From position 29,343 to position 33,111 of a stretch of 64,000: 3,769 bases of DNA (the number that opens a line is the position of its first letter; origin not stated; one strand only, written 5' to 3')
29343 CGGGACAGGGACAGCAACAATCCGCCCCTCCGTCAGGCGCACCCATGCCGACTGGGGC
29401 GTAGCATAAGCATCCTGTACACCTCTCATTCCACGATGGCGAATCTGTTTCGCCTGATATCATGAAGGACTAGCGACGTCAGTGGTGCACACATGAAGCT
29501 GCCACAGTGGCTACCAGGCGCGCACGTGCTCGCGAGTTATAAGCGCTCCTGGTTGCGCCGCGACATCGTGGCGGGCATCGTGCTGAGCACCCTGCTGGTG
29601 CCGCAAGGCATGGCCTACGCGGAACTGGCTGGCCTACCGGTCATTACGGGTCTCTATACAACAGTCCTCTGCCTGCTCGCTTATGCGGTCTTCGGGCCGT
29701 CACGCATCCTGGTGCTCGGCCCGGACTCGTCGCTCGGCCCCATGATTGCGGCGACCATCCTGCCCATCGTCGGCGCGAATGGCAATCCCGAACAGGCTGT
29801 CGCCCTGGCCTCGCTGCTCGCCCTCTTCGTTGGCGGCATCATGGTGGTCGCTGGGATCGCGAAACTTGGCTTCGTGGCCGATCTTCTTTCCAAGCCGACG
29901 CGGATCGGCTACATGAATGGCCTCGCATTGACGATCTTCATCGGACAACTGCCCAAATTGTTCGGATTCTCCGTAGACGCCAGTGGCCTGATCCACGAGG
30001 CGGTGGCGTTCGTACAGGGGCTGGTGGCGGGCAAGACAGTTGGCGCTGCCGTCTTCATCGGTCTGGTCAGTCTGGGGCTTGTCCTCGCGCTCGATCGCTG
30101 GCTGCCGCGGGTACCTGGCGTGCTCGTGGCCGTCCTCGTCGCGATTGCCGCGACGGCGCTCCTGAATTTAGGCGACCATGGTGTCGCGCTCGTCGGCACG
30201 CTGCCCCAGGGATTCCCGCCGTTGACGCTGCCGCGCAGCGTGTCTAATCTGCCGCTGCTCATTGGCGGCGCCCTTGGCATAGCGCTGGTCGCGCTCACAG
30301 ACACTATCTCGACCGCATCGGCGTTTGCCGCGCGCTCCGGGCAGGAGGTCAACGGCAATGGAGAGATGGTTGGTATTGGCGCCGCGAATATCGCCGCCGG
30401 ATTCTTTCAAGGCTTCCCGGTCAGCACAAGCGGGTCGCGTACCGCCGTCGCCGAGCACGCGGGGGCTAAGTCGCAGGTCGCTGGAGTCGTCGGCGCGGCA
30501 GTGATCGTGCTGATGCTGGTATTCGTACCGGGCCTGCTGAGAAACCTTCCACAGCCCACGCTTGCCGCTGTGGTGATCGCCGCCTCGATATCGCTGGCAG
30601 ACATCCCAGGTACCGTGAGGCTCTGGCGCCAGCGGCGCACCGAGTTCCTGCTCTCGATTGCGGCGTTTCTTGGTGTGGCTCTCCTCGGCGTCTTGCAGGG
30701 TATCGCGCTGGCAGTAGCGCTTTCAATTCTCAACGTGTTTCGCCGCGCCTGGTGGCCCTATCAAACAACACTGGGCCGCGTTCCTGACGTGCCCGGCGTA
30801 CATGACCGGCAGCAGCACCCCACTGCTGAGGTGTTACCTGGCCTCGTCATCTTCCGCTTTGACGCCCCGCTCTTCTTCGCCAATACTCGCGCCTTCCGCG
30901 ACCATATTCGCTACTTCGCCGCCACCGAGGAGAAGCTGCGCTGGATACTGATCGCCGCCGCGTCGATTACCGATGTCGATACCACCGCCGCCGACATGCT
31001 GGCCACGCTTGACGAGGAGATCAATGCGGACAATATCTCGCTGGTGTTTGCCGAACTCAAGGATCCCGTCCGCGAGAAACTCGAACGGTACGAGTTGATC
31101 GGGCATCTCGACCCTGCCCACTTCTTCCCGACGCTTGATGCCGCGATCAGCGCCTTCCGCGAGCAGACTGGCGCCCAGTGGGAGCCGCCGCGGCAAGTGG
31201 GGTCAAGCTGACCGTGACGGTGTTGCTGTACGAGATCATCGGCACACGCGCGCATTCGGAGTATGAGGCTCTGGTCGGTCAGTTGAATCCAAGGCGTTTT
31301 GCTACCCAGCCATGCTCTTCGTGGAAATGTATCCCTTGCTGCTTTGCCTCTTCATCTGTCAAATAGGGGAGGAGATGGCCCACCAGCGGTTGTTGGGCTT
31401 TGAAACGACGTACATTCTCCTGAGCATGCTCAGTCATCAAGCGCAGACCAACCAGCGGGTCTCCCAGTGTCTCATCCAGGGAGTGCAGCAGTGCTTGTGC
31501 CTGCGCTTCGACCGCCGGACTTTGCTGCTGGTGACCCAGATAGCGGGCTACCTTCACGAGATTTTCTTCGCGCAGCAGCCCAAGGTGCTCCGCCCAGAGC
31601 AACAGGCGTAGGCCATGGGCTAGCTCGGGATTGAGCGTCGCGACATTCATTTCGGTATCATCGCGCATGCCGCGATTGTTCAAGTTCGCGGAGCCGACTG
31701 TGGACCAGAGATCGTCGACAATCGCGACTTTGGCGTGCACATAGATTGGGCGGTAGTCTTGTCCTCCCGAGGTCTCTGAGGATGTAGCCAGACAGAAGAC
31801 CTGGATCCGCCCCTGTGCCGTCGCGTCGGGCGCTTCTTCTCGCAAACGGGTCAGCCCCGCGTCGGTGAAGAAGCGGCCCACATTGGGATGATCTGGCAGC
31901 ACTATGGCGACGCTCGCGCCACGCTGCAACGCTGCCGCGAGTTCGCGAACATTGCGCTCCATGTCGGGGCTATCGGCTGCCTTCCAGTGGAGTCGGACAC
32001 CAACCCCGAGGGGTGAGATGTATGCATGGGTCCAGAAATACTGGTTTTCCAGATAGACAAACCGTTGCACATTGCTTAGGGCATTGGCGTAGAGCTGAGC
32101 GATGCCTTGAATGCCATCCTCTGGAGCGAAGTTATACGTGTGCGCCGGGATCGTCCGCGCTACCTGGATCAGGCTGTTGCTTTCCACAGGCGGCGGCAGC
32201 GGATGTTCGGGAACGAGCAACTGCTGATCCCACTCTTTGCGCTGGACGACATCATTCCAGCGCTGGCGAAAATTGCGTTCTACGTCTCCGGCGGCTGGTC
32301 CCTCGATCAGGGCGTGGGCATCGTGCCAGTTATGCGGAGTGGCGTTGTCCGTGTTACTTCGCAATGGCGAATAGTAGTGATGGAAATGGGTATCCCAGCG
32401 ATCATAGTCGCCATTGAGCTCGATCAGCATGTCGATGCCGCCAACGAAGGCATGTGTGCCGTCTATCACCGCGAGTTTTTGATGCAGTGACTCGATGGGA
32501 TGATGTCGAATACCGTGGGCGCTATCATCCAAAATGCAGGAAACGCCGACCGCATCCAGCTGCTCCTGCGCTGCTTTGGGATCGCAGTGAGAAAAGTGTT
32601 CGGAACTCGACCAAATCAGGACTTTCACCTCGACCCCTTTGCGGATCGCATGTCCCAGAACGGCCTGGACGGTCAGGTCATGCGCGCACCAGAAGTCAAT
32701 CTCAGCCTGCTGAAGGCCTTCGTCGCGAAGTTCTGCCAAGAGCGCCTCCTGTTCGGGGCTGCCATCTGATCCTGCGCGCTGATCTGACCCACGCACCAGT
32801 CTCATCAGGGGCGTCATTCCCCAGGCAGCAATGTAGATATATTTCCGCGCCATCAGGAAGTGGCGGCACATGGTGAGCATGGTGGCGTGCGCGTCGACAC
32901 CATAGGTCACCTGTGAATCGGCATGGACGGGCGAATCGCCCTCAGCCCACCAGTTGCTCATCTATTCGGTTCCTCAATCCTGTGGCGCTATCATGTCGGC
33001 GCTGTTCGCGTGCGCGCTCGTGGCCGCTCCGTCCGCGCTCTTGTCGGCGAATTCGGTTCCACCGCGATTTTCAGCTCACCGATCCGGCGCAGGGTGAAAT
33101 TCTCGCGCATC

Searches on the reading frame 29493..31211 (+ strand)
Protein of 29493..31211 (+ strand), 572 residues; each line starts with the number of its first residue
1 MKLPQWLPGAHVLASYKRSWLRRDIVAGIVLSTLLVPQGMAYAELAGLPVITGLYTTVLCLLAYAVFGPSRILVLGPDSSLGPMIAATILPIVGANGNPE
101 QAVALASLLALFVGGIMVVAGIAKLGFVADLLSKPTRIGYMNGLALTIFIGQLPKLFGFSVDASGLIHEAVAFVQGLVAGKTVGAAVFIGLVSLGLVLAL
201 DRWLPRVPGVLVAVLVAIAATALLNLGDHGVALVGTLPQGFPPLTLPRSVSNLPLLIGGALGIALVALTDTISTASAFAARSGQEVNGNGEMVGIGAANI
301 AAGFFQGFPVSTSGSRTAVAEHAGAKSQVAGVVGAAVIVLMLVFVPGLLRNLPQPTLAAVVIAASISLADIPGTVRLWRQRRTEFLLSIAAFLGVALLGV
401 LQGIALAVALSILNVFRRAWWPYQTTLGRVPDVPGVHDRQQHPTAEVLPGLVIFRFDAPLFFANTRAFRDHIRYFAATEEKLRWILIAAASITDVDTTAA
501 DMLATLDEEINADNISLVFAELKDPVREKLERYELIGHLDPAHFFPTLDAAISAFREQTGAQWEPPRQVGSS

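Call 26: search_protein_families(library=pfam, proteins=[window:29493-31211:+], max_evalue=0.00001)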
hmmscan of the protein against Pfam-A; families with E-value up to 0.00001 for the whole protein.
window:29493-31211:+ (572 aa): 2 families
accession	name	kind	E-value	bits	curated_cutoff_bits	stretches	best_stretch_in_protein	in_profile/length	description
PF00916.26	Sulfate_transp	-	1.7e-85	287.5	23.2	1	21-390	1-379/380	Sulfate permease family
PF01740.26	STAS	-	9.6e-15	54.7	22.6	1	443-551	2-106/106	STAS domain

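Call 28: find_encoding_contigs(protein=window:29493-31211:+, flank=1000, max_places=3)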
Protein window:29493-31211:+ (572 aa): no gene with exactly this product is on record in the collection.

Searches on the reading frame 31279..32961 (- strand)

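Call 26: search_protein_families(library=pfam, proteins=[window:31279-32961:-], max_evalue=0.00001)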
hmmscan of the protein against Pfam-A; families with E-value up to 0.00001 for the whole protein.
window:31279-32961:- (560 aa): 2 families
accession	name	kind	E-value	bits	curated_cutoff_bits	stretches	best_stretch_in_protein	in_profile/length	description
PF13091.12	PLDc_2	-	3.5e-19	69.4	27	1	336-449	24-122/132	PLD-like domain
PF00614.28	PLDc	-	5.8e-12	45.5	21.9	0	407-430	4-27/28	Phospholipase D Active site motif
